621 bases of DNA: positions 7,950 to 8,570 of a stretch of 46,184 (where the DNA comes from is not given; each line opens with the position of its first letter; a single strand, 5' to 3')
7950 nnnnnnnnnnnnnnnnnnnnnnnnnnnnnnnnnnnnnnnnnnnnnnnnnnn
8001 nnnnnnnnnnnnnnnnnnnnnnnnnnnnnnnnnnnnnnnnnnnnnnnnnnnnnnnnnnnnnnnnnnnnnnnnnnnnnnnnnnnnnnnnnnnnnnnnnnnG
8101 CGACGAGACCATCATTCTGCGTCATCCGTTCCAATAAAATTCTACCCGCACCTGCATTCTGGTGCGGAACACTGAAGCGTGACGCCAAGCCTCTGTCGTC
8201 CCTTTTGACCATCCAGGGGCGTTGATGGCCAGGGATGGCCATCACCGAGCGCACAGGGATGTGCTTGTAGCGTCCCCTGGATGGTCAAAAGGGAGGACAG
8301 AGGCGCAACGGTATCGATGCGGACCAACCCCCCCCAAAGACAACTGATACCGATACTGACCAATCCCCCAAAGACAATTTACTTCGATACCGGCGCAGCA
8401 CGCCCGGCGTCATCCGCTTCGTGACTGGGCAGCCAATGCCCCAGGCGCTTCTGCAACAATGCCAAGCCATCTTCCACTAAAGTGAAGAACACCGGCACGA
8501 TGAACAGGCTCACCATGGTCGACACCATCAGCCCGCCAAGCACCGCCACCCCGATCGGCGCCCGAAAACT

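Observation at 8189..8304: Two-copy structured element: conserved 62-nt double-hairpin core clamped by long stems that share no sequence between copies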

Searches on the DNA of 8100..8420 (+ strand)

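Call 8: search_dna_similar(query=window:8150-8345:+, collection=plasmids, mode=distant, max_rows=40, max_evalue=0.001)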
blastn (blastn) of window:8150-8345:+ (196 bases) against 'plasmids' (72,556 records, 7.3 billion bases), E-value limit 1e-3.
No match.

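Call 10: search_rna_families(source=window, start=8100, end=8420, threshold=evalue, max_evalue=10)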
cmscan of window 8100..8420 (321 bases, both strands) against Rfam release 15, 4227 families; matches with E-value up to 10: 4.
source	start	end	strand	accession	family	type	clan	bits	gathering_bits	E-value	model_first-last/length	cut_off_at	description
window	8187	8306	-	RF04011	mir-8515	Gene; miRNA;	-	42.9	100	4.2e-07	1-92/92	no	mir-8515 microRNA precursor family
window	8187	8306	+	RF04011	mir-8515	Gene; miRNA;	-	41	100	1.3e-06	1-92/92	no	mir-8515 microRNA precursor family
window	8191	8303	+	RF03448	mir-6131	Gene; miRNA;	-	15.2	66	3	1-105/105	no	mir-6131 microRNA precursor family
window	8218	8247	-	RF01782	ASpks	Gene; antisense;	-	13.5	52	5.2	38-67/75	no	ASpks TB sRNA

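Call 27: build_rna_model(alignment_id=A2, structure=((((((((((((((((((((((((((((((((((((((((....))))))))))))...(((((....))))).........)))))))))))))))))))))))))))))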
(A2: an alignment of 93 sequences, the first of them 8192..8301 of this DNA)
Model R1 built from alignment A2 (93 sequences, 110 columns); structure: as given.
model positions 110; base pairs 45; branch points 1; effective number of sequences 1.04; information 0.59 bits per position. Calibrated on 0.2 Mb of random sequence (short: E-values are rough).
structure used (alignment columns):
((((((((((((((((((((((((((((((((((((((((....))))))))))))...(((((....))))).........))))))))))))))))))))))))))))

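Call 28: search_with_rna_model(model_id=R1, source=window, max_evalue=10, filters=off)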
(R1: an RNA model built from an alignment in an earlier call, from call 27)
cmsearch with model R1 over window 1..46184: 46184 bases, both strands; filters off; matches with E-value up to 10: 37.
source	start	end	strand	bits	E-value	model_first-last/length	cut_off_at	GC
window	24630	24739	+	112.6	2.5e-24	1-110/110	no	0.65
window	8192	8301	+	107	5e-23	1-110/110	no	0.59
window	24630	24739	-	35.3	3e-06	1-110/110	no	0.65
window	8192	8301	-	31.2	2.7e-05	1-110/110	no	0.59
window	17545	17598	+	12.1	0.81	1-110/110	no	0.69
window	28862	28903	-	10.6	1.8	1-110/110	no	0.69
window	32754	32778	-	10.5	1.9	1-110/110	no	0.56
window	32754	32778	+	10.5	1.9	1-110/110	no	0.56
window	17545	17598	-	10.4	1.9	1-110/110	no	0.69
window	7569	7611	-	10.2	2.2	1-110/110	no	0.79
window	4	43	-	10.1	2.3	1-110/110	no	0.77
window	18706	18730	-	9.9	2.7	1-110/110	no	0.68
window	11227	11327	-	9.8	2.7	1-110/110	no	0.7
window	18702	18734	+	9.7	2.9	1-110/110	no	0.64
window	40165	40201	-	9.6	3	1-110/110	no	0.68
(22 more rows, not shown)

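Call 29: search_with_rna_model(model_id=R1, sources=[L001, L002, L003, L004, L005, L006, L007, L008, L009, L010, L011, L012, L013, L014, L015, L016, L017, L018, L019, L020, L021, L022, L023, L024, L025, L026, L027, L028, L029, L030, L031, L032, L033, L034, L035, L036, L037, L038, L039, L040, L041, L042, L043, L044, L045, L046, L047, L048, L049, L050, L051, L052, L053, L054, L055, L056, L057, L058, L059, L060, L061, L062, L063, L064, L065, L066, L067, L068, L069, L070, L071, L072, L073, L074, L075, L076, L077, L078, L079, L080, L081, L082, L083, L084, L085, L086, L087, L088, L089, L090, L091, L092, L093, L094, L095, L096, L097, L098, L099, L100], max_evalue=0.001)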
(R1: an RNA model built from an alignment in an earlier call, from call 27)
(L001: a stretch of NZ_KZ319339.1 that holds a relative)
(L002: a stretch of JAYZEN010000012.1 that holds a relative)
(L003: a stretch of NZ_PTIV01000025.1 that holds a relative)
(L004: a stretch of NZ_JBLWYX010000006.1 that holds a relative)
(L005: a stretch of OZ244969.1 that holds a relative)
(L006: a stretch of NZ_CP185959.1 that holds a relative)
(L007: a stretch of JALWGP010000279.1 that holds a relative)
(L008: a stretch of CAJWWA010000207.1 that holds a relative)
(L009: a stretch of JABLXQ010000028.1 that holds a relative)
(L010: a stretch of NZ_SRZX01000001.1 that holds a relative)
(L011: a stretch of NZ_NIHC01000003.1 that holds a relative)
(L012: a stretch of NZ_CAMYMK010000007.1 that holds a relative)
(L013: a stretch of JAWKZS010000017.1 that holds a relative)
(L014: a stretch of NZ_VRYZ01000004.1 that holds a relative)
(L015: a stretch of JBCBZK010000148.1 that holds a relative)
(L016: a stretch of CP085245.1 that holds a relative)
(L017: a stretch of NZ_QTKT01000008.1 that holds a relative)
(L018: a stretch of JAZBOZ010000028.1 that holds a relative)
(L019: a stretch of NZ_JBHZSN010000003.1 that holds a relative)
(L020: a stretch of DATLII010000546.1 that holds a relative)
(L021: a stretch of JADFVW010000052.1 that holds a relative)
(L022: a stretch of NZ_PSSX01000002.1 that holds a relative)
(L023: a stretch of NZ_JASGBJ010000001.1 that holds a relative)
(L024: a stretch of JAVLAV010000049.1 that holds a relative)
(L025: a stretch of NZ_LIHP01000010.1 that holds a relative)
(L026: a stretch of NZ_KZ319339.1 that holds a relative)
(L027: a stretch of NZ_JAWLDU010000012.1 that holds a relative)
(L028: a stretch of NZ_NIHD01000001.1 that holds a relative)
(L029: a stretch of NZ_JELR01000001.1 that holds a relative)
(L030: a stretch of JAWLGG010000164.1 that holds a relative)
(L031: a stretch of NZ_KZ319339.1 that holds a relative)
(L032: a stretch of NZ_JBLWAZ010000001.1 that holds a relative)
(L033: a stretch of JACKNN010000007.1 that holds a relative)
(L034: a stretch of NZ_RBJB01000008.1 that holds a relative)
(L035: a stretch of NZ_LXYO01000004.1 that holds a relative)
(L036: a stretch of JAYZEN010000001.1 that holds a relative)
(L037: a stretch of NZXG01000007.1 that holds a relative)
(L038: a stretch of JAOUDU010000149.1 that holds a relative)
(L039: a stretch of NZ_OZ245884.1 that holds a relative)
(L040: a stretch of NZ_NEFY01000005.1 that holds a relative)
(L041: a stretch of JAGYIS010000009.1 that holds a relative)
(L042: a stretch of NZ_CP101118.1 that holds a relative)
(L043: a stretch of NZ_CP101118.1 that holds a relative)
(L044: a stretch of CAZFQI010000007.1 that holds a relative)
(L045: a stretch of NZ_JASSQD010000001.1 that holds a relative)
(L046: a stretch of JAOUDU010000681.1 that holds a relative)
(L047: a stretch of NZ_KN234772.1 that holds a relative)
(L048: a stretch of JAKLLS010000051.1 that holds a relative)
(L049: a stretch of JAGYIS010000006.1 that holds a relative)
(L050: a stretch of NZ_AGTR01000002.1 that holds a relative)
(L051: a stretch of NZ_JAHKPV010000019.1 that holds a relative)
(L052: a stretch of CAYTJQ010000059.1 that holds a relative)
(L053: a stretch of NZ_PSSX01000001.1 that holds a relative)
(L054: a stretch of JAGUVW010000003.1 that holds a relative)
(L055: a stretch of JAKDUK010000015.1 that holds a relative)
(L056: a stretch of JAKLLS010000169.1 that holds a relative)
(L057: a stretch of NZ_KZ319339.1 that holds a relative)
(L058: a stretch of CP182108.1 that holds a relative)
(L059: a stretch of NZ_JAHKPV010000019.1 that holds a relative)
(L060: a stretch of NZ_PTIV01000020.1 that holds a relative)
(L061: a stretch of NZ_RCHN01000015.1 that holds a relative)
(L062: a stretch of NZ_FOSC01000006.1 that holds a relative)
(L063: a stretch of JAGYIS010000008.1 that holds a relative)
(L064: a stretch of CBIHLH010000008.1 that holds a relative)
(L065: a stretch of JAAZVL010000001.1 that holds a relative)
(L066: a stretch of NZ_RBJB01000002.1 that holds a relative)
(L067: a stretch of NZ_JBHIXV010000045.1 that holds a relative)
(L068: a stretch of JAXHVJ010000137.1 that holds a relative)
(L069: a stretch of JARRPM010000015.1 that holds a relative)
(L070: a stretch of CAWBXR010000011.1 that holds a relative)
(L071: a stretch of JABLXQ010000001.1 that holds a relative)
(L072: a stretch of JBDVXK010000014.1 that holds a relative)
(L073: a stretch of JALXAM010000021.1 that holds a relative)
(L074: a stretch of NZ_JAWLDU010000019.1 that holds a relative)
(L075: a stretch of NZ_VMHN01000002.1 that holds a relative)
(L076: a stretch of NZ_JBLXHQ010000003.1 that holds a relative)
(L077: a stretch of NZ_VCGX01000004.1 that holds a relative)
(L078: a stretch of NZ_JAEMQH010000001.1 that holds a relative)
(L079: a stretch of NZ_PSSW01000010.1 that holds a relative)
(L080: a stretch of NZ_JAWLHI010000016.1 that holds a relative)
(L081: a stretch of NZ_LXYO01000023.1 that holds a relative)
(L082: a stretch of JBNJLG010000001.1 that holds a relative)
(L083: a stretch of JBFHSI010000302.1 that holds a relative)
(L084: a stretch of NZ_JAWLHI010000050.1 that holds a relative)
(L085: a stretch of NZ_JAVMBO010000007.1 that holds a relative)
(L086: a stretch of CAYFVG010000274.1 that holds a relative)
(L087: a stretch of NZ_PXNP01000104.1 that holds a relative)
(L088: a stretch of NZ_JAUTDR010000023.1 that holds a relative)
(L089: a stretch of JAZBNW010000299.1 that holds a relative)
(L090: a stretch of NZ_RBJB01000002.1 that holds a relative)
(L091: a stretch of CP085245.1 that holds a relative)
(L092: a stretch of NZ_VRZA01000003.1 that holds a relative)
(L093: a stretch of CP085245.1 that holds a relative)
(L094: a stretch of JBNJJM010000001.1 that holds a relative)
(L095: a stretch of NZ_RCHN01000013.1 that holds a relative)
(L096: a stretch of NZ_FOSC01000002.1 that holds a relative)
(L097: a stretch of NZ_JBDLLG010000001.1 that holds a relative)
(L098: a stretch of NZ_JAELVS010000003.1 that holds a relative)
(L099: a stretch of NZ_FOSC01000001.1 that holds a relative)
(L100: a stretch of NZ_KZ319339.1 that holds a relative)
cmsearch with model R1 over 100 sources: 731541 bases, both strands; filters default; matches with E-value up to 0.001: 151.
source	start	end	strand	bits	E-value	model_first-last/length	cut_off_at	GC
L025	5187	5296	-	118.7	1.5e-24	1-110/110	no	0.62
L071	5667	5776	+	116.8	4.1e-24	1-110/110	no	0.66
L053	166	275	-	115.7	7.3e-24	1-110/110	no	0.62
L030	494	603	+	115.3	8.8e-24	1-110/110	no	0.64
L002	7226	7335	-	115.3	9e-24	1-110/110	no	0.69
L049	2189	2298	-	113.8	2e-23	1-110/110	no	0.63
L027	6168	6277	-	113.7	2.1e-23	1-110/110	no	0.69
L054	6105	6214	-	113.6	2.3e-23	1-110/110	no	0.66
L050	3646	3755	-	113.5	2.4e-23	1-110/110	no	0.55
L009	95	204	+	113.2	2.8e-23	1-110/110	no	0.64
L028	1998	2107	-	113.2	2.9e-23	1-110/110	no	0.65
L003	4238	4347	-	113.1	3e-23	1-110/110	no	0.57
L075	798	907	-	113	3e-23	1-110/110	no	0.57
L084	596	705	+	113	3.1e-23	1-110/110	no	0.63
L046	665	774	-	113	3.2e-23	1-110/110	no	0.66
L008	167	276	+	112.9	3.2e-23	1-110/110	no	0.68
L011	4327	4436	-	112.9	3.2e-23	1-110/110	no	0.66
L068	2240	2349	-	112.6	3.8e-23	1-110/110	no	0.62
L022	4185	4294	-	112.5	4e-23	1-110/110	no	0.62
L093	2560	2669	-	112.5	4.1e-23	1-110/110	no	0.5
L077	1834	1943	+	112.5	4.2e-23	1-110/110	no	0.65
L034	1463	1572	-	112.3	4.4e-23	1-110/110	no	0.63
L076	3690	3799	-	112.3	4.5e-23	1-110/110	no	0.65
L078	6846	6955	+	112.3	4.5e-23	1-110/110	no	0.64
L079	7881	7990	-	112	5.4e-23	1-110/110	no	0.65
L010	3880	3989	-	111.9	5.8e-23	1-110/110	no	0.66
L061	5510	5619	+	111.6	6.6e-23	1-110/110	no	0.61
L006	576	685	+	111.6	6.7e-23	1-110/110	no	0.63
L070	5914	6023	+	111.5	6.9e-23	1-110/110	no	0.55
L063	4181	4290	+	111.3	7.6e-23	1-110/110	no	0.58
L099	3478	3587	+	110.9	9.4e-23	1-110/110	no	0.54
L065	3285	3394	-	110.9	9.8e-23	1-110/110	no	0.62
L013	3899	4008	+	110.7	1.1e-22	1-110/110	no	0.63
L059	2597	2706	-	110.4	1.3e-22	1-110/110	no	0.56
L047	1840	1949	-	110.2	1.4e-22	1-110/110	no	0.77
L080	5127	5236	-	110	1.6e-22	1-110/110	no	0.64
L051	2321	2430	+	109.9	1.7e-22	1-110/110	no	0.53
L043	5152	5261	-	109.7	1.8e-22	1-110/110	no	0.6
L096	1603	1712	-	109.7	1.8e-22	1-110/110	no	0.59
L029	958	1067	-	109.7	1.8e-22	1-110/110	no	0.63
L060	419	528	-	109.5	2e-22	1-110/110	no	0.59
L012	4078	4187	-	109.5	2.1e-22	1-110/110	no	0.59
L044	6351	6460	+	109.3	2.3e-22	1-110/110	no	0.55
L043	5374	5483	+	109.1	2.6e-22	1-110/110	no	0.58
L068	1038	1147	-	109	2.7e-22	1-110/110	no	0.68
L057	6398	6507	+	108.8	3.1e-22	1-110/110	no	0.57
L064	5667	5776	+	108.6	3.3e-22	1-110/110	no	0.55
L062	6563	6672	+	108.5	3.4e-22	1-110/110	no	0.58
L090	2745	2854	-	108.5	3.6e-22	1-110/110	no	0.65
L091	408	517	-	108.4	3.7e-22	1-110/110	no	0.56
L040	7877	7986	-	108.4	3.8e-22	1-110/110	no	0.66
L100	2604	2713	+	108.3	3.8e-22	1-110/110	no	0.57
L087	2257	2366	-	108.1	4.4e-22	1-110/110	no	0.63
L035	3254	3363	+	108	4.6e-22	1-110/110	no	0.62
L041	7245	7354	-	107.6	5.7e-22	1-110/110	no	0.51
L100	3328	3437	-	107.2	7e-22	1-110/110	no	0.57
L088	1683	1792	-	107.1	7.4e-22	1-110/110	no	0.71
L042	1229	1338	-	107.1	7.6e-22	1-110/110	no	0.63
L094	962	1071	+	107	7.9e-22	1-110/110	no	0.55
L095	6877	6986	-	106.5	1e-21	1-110/110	no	0.65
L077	1690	1799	-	106.5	1e-21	1-110/110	no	0.65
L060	7268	7377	-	106.4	1.1e-21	1-110/110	no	0.6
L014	5953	6062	-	106.4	1.1e-21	1-110/110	no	0.68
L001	1254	1363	-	106.1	1.3e-21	1-110/110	no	0.6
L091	760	869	+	106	1.3e-21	1-110/110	no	0.55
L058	2719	2828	+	105.9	1.4e-21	1-110/110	no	0.66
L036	1301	1410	-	105.9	1.4e-21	1-110/110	no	0.55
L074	170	279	-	105.8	1.5e-21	1-110/110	no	0.63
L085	5302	5411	+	105.5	1.8e-21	1-110/110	no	0.55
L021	7628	7737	+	105.4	1.8e-21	1-110/110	no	0.59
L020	3750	3859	-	105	2.3e-21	1-110/110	no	0.63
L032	6951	7060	+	104.9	2.5e-21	1-110/110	no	0.5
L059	2793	2902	+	104.7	2.7e-21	1-110/110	no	0.61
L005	4284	4392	+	104.5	3e-21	1-110/110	no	0.6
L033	6669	6778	-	104.3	3.4e-21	1-110/110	no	0.57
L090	2990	3099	+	104.2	3.5e-21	1-110/110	no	0.53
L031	1892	2001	+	104.2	3.5e-21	1-110/110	no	0.67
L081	132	241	+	104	3.9e-21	1-110/110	no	0.54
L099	3233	3342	-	104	4.1e-21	1-110/110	no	0.51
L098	5049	5158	-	103.9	4.1e-21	1-110/110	no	0.58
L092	202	311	+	103.7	4.6e-21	1-110/110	no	0.67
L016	4360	4469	-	103.7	4.8e-21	1-110/110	no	0.52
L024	442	551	-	103.6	5e-21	1-110/110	no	0.52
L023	3199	3308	-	103.6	5e-21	1-110/110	no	0.57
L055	2354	2463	+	103.5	5.2e-21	1-110/110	no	0.59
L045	2221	2330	+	103.5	5.2e-21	1-110/110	no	0.61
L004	5374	5483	-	103.2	6e-21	1-110/110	no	0.62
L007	173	282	+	102.9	7.2e-21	1-110/110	no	0.72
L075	1026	1135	+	102.7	8e-21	1-110/110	no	0.65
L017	3492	3601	+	102.7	8.2e-21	1-110/110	no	0.55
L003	4528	4637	+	102.5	8.7e-21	1-110/110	no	0.57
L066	233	342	-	102.4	9.3e-21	1-110/110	no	0.58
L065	3486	3595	+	102.3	9.9e-21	1-110/110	no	0.61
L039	6819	6928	-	102.3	1e-20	1-110/110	no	0.57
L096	1841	1950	+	102.2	1.1e-20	1-110/110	no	0.6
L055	7258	7367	-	101.6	1.4e-20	1-110/110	no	0.57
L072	5502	5611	+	101.4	1.6e-20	1-110/110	no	0.66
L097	1001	1111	+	101.2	1.8e-20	1-110/110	no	0.57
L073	927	1036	-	101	2e-20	1-110/110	no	0.65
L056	880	990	-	100.3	2.9e-20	1-110/110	no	0.61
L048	941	1050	+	100.2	3.1e-20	1-110/110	no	0.54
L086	2651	2754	-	98.7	6.9e-20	7-110/110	5'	0.72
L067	799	902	-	98.5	7.8e-20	7-110/110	5'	0.61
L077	3038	3147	-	97.9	1.1e-19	1-110/110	no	0.65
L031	1661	1770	-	97.3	1.4e-19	1-110/110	no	0.58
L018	285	394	+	96.4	2.4e-19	1-110/110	no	0.63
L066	4182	4291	+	96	2.9e-19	1-110/110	no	0.62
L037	203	312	-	95.8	3.3e-19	1-110/110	no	0.63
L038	1967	2100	-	95.2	4.5e-19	1-110/110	no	0.63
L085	1792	1901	+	95.1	4.9e-19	1-110/110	no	0.56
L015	197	305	+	91.8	2.9e-18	1-110/110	no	0.56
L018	114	223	-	91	4.4e-18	1-110/110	no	0.65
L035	5312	5419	-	90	7.5e-18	1-110/110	no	0.6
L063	5156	5264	+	84.8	1.2e-16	1-110/110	no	0.5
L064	2967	3074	-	84.7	1.3e-16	1-110/110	no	0.67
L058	3734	3842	+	83.9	2e-16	1-110/110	no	0.61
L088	1885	1994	+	83.5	2.4e-16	1-110/110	no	0.71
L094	737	849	-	83.2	2.9e-16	1-110/110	no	0.64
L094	4457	4566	+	83.1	3.1e-16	1-110/110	no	0.59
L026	81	174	+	80.7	1.1e-15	1-110/110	no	0.6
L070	5761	5869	-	80.7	1.1e-15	1-110/110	no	0.62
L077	674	787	-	78.1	4.7e-15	1-110/110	no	0.57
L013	2523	2630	+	76.3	1.2e-14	1-110/110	no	0.59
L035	2239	2346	-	75.7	1.6e-14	1-110/110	no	0.65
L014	6134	6241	+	74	4.1e-14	1-110/110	no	0.64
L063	1545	1657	-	73.9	4.4e-14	1-110/110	no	0.62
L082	7910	8000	-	70.5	2.7e-13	20-110/110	5'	0.48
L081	3971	4084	-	70.4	2.9e-13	1-110/110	no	0.59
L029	1137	1244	+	70.2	3.3e-13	1-110/110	no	0.64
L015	3046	3153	-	69.4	4.9e-13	1-110/110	no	0.52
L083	3065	3151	+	68.5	7.9e-13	1-87/110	3'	0.63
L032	4072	4184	-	66.7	2.1e-12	1-110/110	no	0.57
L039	7005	7115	+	66.7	2.1e-12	1-110/110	no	0.65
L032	5671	5783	+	66.1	2.9e-12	1-110/110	no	0.58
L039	5170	5280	+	65.7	3.6e-12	1-110/110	no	0.59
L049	2189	2298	+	54.9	1.2e-09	1-110/110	no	0.63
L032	7891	8000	+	53.3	3e-09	1-107/110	3'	0.61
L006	384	505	-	52.2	5.3e-09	1-110/110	no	0.62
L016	2377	2536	+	46.8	9.3e-08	1-110/110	no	0.57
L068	1039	1146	+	44.7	3e-07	1-110/110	no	0.68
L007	174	281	-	44.3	3.8e-07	1-110/110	no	0.72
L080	5127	5236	+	43.3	6.4e-07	1-110/110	no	0.64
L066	232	343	+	41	2.1e-06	1-110/110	no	0.59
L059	2597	2706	+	38.6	8.2e-06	1-110/110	no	0.56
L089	1304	1365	-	35.2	5e-05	49-110/110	5'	0.6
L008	1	67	-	35.1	5.3e-05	1-67/110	3'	0.72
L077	1691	1798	+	34.9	5.9e-05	1-110/110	no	0.67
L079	7881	7990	+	33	0.00016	1-110/110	no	0.65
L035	3254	3363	-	33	0.00016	1-110/110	no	0.62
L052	2866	2981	-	31.6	0.00035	41-110/110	5'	0.66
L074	170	279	+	30.6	0.0006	1-110/110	no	0.63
